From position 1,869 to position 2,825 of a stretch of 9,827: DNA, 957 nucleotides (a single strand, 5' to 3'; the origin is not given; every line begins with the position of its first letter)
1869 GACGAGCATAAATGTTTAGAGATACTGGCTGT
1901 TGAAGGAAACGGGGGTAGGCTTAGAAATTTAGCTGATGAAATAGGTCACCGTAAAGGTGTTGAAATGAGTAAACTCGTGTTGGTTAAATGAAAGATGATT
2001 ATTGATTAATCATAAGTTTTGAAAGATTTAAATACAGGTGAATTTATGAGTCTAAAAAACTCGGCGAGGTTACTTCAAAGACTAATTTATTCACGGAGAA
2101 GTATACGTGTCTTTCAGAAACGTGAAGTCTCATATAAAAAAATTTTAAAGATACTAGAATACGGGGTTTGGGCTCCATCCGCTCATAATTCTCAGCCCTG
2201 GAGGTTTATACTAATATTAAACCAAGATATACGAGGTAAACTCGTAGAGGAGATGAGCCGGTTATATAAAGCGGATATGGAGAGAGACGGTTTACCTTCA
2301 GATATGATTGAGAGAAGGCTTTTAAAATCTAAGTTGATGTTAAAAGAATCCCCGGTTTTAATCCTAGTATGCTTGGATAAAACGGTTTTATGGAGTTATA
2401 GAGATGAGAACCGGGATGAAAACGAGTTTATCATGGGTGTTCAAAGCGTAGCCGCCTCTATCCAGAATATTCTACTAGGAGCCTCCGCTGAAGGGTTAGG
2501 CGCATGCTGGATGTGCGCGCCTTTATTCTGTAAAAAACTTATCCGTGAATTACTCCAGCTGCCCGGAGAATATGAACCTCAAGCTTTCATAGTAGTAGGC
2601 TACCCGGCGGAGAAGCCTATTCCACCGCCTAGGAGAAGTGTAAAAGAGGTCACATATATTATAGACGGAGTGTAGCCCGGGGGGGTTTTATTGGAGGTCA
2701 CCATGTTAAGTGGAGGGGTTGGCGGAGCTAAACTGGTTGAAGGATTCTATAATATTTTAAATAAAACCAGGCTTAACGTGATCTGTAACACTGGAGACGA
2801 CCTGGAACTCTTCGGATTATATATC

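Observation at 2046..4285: Archaeal F420 cluster with a free-standing FbiE-like reductase implies the PEP/dehydro-F420-0 route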

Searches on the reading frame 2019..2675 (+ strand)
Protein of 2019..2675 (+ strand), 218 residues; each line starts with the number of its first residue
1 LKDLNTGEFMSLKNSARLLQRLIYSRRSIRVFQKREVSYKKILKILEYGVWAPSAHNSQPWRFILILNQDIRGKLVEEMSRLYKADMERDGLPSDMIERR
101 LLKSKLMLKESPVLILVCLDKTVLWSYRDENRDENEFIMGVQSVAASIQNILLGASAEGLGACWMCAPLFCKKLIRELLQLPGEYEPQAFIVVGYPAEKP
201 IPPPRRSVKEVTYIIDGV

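Call 3: search_protein_families(library=pfam, proteins=[window:2019-2675:+], max_evalue=0.01)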
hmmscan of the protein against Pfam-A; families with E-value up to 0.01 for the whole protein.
window:2019-2675:+ (218 aa): 2 families
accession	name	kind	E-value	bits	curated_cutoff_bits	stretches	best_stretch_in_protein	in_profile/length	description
PF00881.29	Nitroreductase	-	6.3e-32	111.5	23.5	1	23-195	1-167/167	Nitroreductase family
PF14512.11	TM1586_NiRdase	-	2.8e-11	43.9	27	2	37-81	155-198/215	Putative TM nitroreductase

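Call 4: search_protein_families(library=ncbifam, proteins=[window:2019-2675:+], max_evalue=0.01)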
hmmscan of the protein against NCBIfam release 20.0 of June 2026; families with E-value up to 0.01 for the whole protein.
window:2019-2675:+ (218 aa): 9 families
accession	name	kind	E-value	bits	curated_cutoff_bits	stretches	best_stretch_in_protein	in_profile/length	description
NF009810.0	PRK13294.1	equivalog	1.2e-41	143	304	1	21-209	256-443/449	coenzyme F420-0:L-glutamate ligase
TIGR03553.1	F420_FbiB_CTERM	equivalog_domain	7.8e-40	136.7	249.55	1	24-208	4-187/194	F420 biosynthesis protein FbiB, C-terminal domain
TIGR02476.1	BluB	equivalog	2.9e-20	72.5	150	1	19-201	9-185/205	5,6-dimethylbenzimidazole synthase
NF047509.1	Rv3131_FMN_oxido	subfamily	2.2e-14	53.7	199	2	45-66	2-23/319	Acg family FMN-binding oxidoreductase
NF008033.1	PRK10765.1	equivalog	2.7e-10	40.1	223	2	137-209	101-173/240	oxygen-insensitive NADPH nitroreductase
NF003768.0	PRK05365.1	equivalog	7.7e-10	38.6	152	1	15-81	10-76/200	malonic semialdehyde reductase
NF008275.0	PRK11053.1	equivalog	1.3e-07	31.3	227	1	22-85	6-70/217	oxygen-insensitive NAD(P)H nitroreductase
NF008088.0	PRK10828.1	equivalog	2.2e-05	24.1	183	1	22-197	6-164/183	NAD(P)H nitroreductase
NF011424.0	PRK14851.1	subfamily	0.0071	14.4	1170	0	29-69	315-355/679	hypothetical protein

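Call 13: find_homologous_proteins(query=window:2019-2675:+, max_evalue=0.00001)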
Query window:2019-2675:+ (218 aa): 7415 proteins with E <= 0.00001 among 7607 candidates; the best 120 are listed. Only proteins of 119 to 382 residues were searched: fused or split forms outside these lengths cannot appear, so this answer is no evidence that the protein stands alone or is whole; lengths 'longer' or 'shorter' looks for them.
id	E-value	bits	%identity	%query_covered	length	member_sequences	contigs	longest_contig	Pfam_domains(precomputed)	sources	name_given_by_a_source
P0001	2.3e-133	460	100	96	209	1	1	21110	PF00881.30,PF14512.12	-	-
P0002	6.9e-106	371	76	96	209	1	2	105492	PF00881.30,PF14512.12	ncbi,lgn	-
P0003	1.0e-96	341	74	95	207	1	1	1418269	PF00881.30,PF14512.12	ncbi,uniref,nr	ncbi:MAG: nitroreductase family protein [Candidatus Odinarchaeum yellowstonii]|uniref:Nitroreductase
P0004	5.4e-90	319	65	96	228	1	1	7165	PF00881.30,PF14512.12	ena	-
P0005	2.6e-89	316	67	95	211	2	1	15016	PF00881.30,PF14512.12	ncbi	ncbi:MAG: nitroreductase family protein [Candidatus Odinarchaeota archaeon]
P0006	3.2e-63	231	57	89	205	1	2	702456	PF00881.30,PF14512.12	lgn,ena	-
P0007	2.1e-58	215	51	89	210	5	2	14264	PF00881.30,PF14512.12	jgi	-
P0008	1.9e-57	212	49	90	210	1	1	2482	PF00881.30,PF14512.12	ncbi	-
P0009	3.4e-57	211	48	88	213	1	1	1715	PF00881.30,PF14512.12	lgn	-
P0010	6.9e-57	210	50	89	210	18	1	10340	PF00881.30,PF14512.12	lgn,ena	-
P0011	7.4e-57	210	47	89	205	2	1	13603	PF00881.30,PF14512.12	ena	-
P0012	1.3e-56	210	51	89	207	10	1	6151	PF00881.30,PF14512.12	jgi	-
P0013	2.3e-56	209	48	83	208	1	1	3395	PF00881.30,PF14512.12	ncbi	ncbi:MAG: nitroreductase family protein [Candidatus Bathyarchaeia archaeon]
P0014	2.3e-56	209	49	89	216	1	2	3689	PF00881.30,PF14512.12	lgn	-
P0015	2.4e-56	209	50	89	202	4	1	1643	PF00881.30,PF14512.12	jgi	-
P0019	3.6e-56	208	46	85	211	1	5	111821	PF00881.30,PF14512.12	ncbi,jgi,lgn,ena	ncbi:MAG: nitroreductase family protein [Candidatus Bathyarchaeia archaeon]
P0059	3.4e-54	202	49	91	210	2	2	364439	PF00881.30,PF14512.12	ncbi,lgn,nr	ncbi:MAG: nitroreductase family protein [Candidatus Nezhaarchaeota archaeon]|nr:nitroreductase famil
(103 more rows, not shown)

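Call 22: search_solved_structures(query=window:2046-2675:+, max_evalue=0.001, show_alignments=2)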
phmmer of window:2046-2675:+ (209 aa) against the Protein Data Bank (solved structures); distinct sequences matched with E-value up to 0.001: 50.
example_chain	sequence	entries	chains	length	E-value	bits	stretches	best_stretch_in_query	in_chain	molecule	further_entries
4xom_A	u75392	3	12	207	5.1e-28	101.3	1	15-189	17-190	Coenzyme F420:L-glutamate ligase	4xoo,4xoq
3gfa_A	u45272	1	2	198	9.3e-23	84.1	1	14-203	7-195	Putative nitroreductase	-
3eo8_A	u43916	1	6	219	8.3e-17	64.7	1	10-204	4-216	BluB-like flavoprotein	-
3ge5_A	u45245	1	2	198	2.3e-16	63.3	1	6-66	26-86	putative NAD(P)H:FMN oxidoreductase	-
3m5k_A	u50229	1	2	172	9.6e-16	61.2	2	135-202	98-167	Putative NADH dehydrogenase/NAD(P)H nitroreductase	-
9exv_A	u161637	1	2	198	2.9e-15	59.7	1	98-202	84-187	Nitroreductase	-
3e10_A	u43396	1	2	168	9.6e-14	54.7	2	13-65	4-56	Putative NADH Oxidase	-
3e39_A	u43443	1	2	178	2.9e-13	53.1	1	12-66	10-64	Putative Nitroreductase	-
3kwk_A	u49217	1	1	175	7.2e-13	51.9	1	135-204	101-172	Putative NADH dehydrogenase/NAD(P)H nitroreductase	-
6pz0_A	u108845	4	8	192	7.7e-13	51.8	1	9-198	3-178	iodotyrosine deiodinase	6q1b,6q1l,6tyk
4dn2_A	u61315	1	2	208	1.1e-12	51.3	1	13-202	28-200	Nitroreductase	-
3h4o_A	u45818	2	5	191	1.5e-12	50.8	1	98-198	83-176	NITROREDUCTASE FAMILY PROTEIN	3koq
3g14_A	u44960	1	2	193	1.6e-12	50.7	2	134-202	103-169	Nitroreductase family protein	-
8cqt_A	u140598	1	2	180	2e-12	50.4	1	12-65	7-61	Putative NADH dehydrogenase/NAD(P)H nitroreductase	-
8uc3_A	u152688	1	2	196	3.8e-11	46.2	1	104-203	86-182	Albonoursin synthase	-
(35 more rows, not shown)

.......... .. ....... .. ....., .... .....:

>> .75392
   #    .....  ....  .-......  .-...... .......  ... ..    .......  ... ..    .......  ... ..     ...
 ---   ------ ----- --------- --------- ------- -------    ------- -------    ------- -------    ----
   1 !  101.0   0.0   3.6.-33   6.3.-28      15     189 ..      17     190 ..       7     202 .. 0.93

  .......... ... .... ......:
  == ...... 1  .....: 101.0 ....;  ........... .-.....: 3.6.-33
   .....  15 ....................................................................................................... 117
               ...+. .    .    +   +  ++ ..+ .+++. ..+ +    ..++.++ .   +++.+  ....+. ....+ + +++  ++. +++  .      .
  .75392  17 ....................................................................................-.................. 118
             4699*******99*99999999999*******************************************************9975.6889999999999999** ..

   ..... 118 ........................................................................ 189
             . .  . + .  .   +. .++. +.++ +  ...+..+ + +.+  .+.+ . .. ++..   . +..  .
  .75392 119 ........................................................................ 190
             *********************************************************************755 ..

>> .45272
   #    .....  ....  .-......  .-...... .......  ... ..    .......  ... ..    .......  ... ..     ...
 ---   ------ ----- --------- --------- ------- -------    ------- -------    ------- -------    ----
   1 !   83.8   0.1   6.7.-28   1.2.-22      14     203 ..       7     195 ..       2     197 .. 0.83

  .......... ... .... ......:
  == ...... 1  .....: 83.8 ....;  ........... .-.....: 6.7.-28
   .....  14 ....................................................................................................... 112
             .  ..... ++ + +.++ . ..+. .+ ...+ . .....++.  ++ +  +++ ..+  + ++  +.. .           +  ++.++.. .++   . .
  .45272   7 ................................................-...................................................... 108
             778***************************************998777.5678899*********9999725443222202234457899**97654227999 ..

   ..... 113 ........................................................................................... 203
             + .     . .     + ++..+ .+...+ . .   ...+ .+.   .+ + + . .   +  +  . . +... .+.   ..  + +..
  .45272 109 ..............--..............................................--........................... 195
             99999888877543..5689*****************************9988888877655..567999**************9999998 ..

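Call 23: find_homologous_proteins(query=window:2046-2675:+, lengths=longer, max_evalue=1e-10)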
Query window:2046-2675:+ (209 aa): 12 proteins with E <= 1e-10 among 795 candidates. Only proteins of 367 to 2000 residues were searched; long proteins share words by chance and can crowd out relatives, so finding none is weak evidence.
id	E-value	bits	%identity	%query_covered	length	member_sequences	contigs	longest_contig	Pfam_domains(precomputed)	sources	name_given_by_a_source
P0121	1.0e-44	171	47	94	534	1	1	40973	PF00881.30,PF14512.12,PF01933.24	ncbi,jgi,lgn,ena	-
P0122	2.0e-44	170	47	93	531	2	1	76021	PF00881.30,PF14512.12,PF01933.24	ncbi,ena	-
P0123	4.3e-43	165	41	98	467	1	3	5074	PF00881.30,PF14512.12,PF01996.22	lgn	-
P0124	1.2e-40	157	46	79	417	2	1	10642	PF00881.30,PF28549.1,PF14512.12,PF00293.35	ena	-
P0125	1.8e-40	157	43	97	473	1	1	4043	PF00881.30,PF14512.12,PF01996.22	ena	-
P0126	1.5e-38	150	43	95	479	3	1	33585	PF00881.30,PF14512.12,PF01996.22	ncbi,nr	ncbi:MAG TPA: coenzyme F420-0:L-glutamate ligase [Xanthobacteraceae bacterium]|nr:coenzyme F420-0:L-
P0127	1.1e-37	148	44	93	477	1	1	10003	PF00881.30,PF14512.12,PF01996.22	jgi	jgi:coenzyme F420-0:L-glutamate ligase / coenzyme F420-1:gamma-L-glutamate ligase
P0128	6.0e-37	145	42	94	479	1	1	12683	PF00881.30,PF14512.12,PF01996.22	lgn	-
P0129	7.5e-37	145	39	86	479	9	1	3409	PF00881.30,PF14512.12,PF01996.22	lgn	-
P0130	3.1e-35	140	42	93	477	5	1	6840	PF00881.30,PF14512.12,PF01996.22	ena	-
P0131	7.5e-35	138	42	94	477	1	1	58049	PF00881.30,PF14512.12,PF01996.22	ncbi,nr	ncbi:MAG TPA: coenzyme F420-0:L-glutamate ligase [Xanthobacteraceae bacterium]|nr:coenzyme F420-0:L-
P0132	5.3e-34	136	40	89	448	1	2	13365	PF00881.30,PF14512.12,PF01996.22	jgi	jgi:coenzyme F420-0:L-glutamate ligase / coenzyme F420-1:gamma-L-glutamate ligase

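Call 34: search_dna_similar(query=window:2046-2675:+, collection=plasmids, mode=protein, max_evalue=1e-8, max_rows=30)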
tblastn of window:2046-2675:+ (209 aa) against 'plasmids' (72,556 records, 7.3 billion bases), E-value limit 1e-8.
Records with a match: 99; places in all: 106; records where one place covers at least 80% of the query: 99.
Best place of each record, by identity: <60% 99.
By first word of the organism name: Ralstonia 30; Clostridium 15; Azospirillum 8; Rhodococcus 6; Caballeronia 6; Paraclostridium 2; Paenibacillus 2; Parabacteroides 2; Bacteroides 2; Methylibium 2; and 24 more.
By predicted mobility (MOB-suite, as given by PLSDB): non-mobilizable 82; mobilizable 16; conjugative 1.
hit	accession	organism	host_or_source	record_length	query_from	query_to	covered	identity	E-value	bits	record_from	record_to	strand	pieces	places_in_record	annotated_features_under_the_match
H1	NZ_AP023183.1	Paraburkholderia sp. PGU19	Physopelta gutta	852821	16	206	91%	39.3%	1e-37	145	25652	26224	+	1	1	nitroreductase family protein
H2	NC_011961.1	Thermomicrobium roseum DSM 5159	-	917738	28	202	84%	42.3%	1e-39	150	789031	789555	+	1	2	nitroreductase family protein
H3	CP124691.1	Paraclostridium bifermentans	Whole organism,peat soil sample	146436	12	203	92%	32.5%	4e-21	97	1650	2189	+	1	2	nitroreductase family protein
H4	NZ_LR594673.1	Variovorax sp. PBL-E5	linuron-contaminated soil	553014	16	196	87%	34.3%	3e-31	127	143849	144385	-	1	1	nitroreductase family protein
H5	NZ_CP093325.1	Bacillus sp. N5-665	whole organism,peat soil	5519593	10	206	94%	30.8%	2e-21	99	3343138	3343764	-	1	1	none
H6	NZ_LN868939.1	Nocardia farcinica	not known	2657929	17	196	86%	33.7%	1e-28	119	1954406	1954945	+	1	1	none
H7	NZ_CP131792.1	Pseudomonas aeruginosa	Homo sapiens,culture,blood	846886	12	189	85%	33.5%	1e-10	67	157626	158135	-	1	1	bluB: 5,6-dimethylbenzimidazole synthase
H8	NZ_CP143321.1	Cetobacterium somerae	intestine of Yellow Catfish,pure culture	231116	14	205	92%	30.8%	2e-14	79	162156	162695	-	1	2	nitroreductase family protein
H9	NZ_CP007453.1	Peptoclostridium acidaminophilum DSM 3953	black mud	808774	13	205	92%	30.7%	3e-18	89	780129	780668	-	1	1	nitroreductase family protein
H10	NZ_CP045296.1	Paenibacillus cellulositrophicus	cell culture,Thai soil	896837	13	202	91%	31.1%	4e-14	77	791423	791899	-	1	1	nitroreductase family protein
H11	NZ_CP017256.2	Clostridium taeniosporum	microbial cells,Lake Mainaki silt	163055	14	204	91%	30.6%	5e-17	86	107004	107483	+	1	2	nitroreductase family protein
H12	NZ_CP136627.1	Bradyrhizobium sp. BWA-3-5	Arachis hypogaea,cell culture,root ...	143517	8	203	94%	29.5%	2e-11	70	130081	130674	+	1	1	bluB: 5,6-dimethylbenzimidazole synthase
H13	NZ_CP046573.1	Rhodococcus sp. WAY2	cell culture,bacterial consortium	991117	17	207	91%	29.8%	5e-27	114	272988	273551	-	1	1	coenzyme F420-0:L-glutamate ligase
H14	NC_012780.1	[Eubacterium] eligens ATCC 27750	-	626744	12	202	91%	29.8%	1e-12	73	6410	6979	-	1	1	nitroreductase family protein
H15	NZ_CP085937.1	Lachnospira eligens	-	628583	12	202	91%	29.8%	1e-12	73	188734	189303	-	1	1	nitroreductase family protein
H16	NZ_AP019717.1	Clostridium butyricum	-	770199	14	207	93%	29.2%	9e-20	94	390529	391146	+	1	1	nitroreductase family protein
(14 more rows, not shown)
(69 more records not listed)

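Call 35: get_annotated_region(hit=H2, flank=7000)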
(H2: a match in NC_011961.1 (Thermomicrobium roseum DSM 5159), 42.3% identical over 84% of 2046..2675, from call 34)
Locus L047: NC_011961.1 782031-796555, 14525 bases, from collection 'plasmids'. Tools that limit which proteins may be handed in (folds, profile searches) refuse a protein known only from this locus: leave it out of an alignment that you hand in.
description: Thermomicrobium roseum DSM 5159 plasmid unnamed, complete sequence
organism: Thermomicrobium roseum DSM 5159 (NCBI taxid 309801)
taxonomy: Bacteria; Thermomicrobiota; Thermomicrobia; Thermomicrobiales; Thermomicrobiaceae; Thermomicrobium; Thermomicrobium roseum; Thermomicrobium roseum DSM 5159
host: -; source: -; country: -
typing (MOB-suite, as given by PLSDB): non-mobilizable
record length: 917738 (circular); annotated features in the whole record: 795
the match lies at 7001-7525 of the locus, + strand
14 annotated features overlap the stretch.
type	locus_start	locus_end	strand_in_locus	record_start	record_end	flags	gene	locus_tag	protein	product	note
CDS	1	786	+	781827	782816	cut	-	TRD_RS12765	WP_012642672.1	metallophosphoesterase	-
CDS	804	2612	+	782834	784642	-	-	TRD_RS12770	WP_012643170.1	nitrilase-related carbon-nitrogen hydrolase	GO:0006807 - nitrogen compound metabolic process [Evidence IEA]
CDS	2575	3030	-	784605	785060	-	-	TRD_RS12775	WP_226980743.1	arsenate reductase ArsC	-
CDS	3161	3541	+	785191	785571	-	-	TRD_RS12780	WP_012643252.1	nucleotidyltransferase domain-containing protein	-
CDS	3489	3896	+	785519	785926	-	-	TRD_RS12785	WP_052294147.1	HEPN domain-containing protein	-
CDS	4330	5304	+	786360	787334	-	cofD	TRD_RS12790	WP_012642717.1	2-phospho-L-lactate transferase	-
CDS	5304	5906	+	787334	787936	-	cofC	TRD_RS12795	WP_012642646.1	2-phospho-L-lactate guanylyltransferase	-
CDS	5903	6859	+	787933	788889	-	-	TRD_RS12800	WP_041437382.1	DMT family transporter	-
CDS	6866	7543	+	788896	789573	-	-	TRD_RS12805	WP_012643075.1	nitroreductase family protein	-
CDS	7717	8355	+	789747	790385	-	-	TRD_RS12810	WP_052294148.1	thermonuclease family protein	-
CDS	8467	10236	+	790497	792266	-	-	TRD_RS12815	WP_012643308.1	thiamine pyrophosphate-requiring protein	-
CDS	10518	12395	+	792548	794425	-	-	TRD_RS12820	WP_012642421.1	GNAT family N-acetyltransferase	-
CDS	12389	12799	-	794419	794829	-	-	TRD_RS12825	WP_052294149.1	ASCH domain-containing protein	-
CDS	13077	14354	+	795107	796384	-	-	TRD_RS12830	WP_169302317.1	MFS transporter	GO:0055085 - transmembrane transport [Evidence IEA]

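Call 36: get_annotated_region(hit=H1, flank=6000)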
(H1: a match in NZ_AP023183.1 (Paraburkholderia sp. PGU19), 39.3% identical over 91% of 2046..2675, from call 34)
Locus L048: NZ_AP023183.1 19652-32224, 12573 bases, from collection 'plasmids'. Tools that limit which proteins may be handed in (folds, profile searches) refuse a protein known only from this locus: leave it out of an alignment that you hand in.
description: Paraburkholderia sp. PGU19 plasmid PPGU19_p3, complete sequence
organism: Paraburkholderia sp. PGU19 (NCBI taxid 2735434)
taxonomy: Bacteria; Pseudomonadota; Betaproteobacteria; Burkholderiales; Burkholderiaceae; Paraburkholderia; Paraburkholderia sp. PGU19
host: -; source: Physopelta gutta; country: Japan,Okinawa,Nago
typing (MOB-suite, as given by PLSDB): mobilizable; relaxase MOBP,MOBP
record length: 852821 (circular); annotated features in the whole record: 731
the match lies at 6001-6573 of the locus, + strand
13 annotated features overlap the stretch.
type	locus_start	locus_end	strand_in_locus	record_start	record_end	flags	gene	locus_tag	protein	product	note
CDS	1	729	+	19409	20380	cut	-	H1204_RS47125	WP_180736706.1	alpha-ketoacid dehydrogenase subunit beta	-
CDS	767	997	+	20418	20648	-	-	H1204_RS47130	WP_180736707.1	lipoyl domain-containing protein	-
CDS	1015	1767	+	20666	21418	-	-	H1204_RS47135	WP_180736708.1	2-oxo acid dehydrogenase subunit E2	-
CDS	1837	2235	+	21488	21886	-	-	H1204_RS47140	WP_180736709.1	antibiotic biosynthesis monooxygenase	-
CDS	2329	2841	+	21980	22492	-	-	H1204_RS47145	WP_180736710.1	SRPBCC family protein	-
CDS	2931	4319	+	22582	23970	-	-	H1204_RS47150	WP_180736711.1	DUF1329 domain-containing protein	-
CDS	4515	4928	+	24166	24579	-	-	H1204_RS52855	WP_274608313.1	FAD-dependent oxidoreductase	-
CDS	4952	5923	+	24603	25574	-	-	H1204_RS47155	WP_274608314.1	FAD-binding protein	-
CDS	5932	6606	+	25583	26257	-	-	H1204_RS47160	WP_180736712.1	nitroreductase family protein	-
CDS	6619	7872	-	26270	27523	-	-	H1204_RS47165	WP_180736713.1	acetyl-CoA hydrolase/transferase C-terminal domain-containing protein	-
CDS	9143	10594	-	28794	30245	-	-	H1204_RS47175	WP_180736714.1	3-oxoacyl-[acyl-carrier-protein] synthase III C-terminal domain-containing protein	-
CDS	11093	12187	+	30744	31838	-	-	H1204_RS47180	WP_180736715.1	acyl-CoA dehydrogenase family protein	-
CDS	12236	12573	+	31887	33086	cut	-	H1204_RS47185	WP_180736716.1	acyl-CoA dehydrogenase family protein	-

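Call 37: get_annotated_region(hit=H13, flank=3000)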
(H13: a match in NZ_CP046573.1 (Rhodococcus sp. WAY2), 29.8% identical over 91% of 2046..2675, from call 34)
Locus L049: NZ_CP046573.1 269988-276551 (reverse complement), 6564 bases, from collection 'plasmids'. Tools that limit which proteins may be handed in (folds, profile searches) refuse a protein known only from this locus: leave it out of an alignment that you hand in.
description: Rhodococcus sp. WAY2 plasmid pRWAY01, complete sequence
organism: Rhodococcus sp. WAY2 (NCBI taxid 2663121)
taxonomy: Bacteria; Actinomycetota; Actinomycetes; Mycobacteriales; Nocardiaceae; Rhodococcus; Rhodococcus sp. WAY2
host: -; source: cell culture,bacterial consortium; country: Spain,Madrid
typing (MOB-suite, as given by PLSDB): mobilizable; relaxase MOBF,MOBP,MOBP
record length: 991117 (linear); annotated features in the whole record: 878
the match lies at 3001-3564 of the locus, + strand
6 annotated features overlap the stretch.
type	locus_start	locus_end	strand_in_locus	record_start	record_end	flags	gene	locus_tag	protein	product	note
CDS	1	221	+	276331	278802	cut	cofH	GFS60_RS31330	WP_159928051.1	5-amino-6-(D-ribitylamino)uracil--L-tyrosine 4-hydroxyphenyl transferase CofH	-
CDS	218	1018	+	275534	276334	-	pgl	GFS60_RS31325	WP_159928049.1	6-phosphogluconolactonase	GO:0006098 - pentose-phosphate shunt [Evidence IEA]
CDS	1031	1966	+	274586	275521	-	cofC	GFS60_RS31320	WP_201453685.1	2-phospho-L-lactate guanylyltransferase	-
CDS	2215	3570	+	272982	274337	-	-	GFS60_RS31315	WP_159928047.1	coenzyme F420-0:L-glutamate ligase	-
CDS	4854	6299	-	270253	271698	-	-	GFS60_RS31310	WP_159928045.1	nicotinate phosphoribosyltransferase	GO:0009435 - NAD biosynthetic process [Evidence IEA]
CDS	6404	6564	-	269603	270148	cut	-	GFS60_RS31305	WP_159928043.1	pyridoxamine 5'-phosphate oxidase family protein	GO:0008615 - pyridoxine biosynthetic process [Evidence IEA]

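Call 38: get_annotated_region(hit=H6, flank=3000)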
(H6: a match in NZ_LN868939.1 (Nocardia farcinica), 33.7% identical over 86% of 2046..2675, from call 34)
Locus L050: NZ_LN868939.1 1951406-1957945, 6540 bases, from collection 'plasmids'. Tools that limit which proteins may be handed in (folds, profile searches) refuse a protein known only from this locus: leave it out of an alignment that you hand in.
description: Nocardia farcinica strain NCTC11134 plasmid 2, complete sequence
organism: Nocardia farcinica (NCBI taxid 37329)
taxonomy: Bacteria; Actinomycetota; Actinomycetes; Mycobacteriales; Nocardiaceae; Nocardia; Nocardia farcinica
host: -; source: not known; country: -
typing (MOB-suite, as given by PLSDB): non-mobilizable
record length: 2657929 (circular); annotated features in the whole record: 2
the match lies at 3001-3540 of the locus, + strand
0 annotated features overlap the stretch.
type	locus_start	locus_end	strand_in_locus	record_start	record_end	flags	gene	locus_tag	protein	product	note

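Call 39: get_annotated_region(hit=H7, flank=1000)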
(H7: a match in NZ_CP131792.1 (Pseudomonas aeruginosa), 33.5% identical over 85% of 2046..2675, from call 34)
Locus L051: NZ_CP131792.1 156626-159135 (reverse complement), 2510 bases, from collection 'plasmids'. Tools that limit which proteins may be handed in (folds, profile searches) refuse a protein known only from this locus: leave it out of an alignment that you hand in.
description: Pseudomonas aeruginosa strain 2014S05-249 plasmid p2014S05-249-1, complete sequence
organism: Pseudomonas aeruginosa (NCBI taxid 287)
taxonomy: Bacteria; Pseudomonadota; Gammaproteobacteria; Pseudomonadales; Pseudomonadaceae; Pseudomonas; Pseudomonas aeruginosa
host: -; source: Homo sapiens,culture,blood; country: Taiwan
typing (MOB-suite, as given by PLSDB): conjugative; replicon rep_cluster_322; relaxase MOBH; mating-pair formation MPF_G
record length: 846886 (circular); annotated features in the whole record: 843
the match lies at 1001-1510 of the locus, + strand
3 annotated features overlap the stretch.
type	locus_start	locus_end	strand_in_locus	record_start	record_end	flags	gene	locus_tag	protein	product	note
CDS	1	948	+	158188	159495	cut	-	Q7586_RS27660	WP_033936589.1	cobyrinate a,c-diamide synthase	-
CDS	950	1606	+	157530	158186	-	bluB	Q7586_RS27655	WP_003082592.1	5,6-dimethylbenzimidazole synthase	GO:0009236 - cobalamin biosynthetic process [Evidence IEA]; GO:0032363 - FMN catabolic process [Evidence IEA]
CDS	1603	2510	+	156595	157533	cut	cbiB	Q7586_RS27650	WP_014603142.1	adenosylcobinamide-phosphate synthase CbiB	GO:0009236 - cobalamin biosynthetic process [Evidence IEA]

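Call 40: get_annotated_region(hit=H12, flank=1000)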
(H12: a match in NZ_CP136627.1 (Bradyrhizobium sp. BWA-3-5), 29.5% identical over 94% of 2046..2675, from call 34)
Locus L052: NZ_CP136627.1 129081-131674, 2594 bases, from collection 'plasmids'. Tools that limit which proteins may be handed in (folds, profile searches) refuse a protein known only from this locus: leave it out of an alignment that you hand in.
description: Bradyrhizobium sp. BWA-3-5 plasmid unnamed
organism: Bradyrhizobium sp. BWA-3-5 (NCBI taxid 3080013)
taxonomy: Bacteria; Pseudomonadota; Alphaproteobacteria; Hyphomicrobiales; Nitrobacteraceae; Bradyrhizobium; Bradyrhizobium sp. BWA-3-5
host: -; source: Arachis hypogaea,cell culture,root nodule; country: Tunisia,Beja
typing (MOB-suite, as given by PLSDB): non-mobilizable
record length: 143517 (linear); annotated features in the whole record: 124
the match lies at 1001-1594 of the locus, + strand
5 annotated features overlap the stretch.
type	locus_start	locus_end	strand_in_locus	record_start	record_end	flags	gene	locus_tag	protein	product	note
CDS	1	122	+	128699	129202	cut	cobU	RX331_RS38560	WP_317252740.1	bifunctional adenosylcobinamide kinase/adenosylcobinamide-phosphate guanylyltransferase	GO:0009236 - cobalamin biosynthetic process [Evidence IEA]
CDS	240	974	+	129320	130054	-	cobS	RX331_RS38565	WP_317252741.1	adenosylcobinamide-GDP ribazoletransferase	GO:0009236 - cobalamin biosynthetic process [Evidence IEA]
CDS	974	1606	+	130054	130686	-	bluB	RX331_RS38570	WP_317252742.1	5,6-dimethylbenzimidazole synthase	GO:0009236 - cobalamin biosynthetic process [Evidence IEA]; GO:0032363 - FMN catabolic process [Evidence IEA]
CDS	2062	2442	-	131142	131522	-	-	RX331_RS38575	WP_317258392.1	type II toxin-antitoxin system PemK/MazF family toxin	-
CDS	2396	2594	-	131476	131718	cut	-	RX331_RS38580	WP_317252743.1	AbrB/MazE/SpoVT family DNA-binding domain-containing protein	-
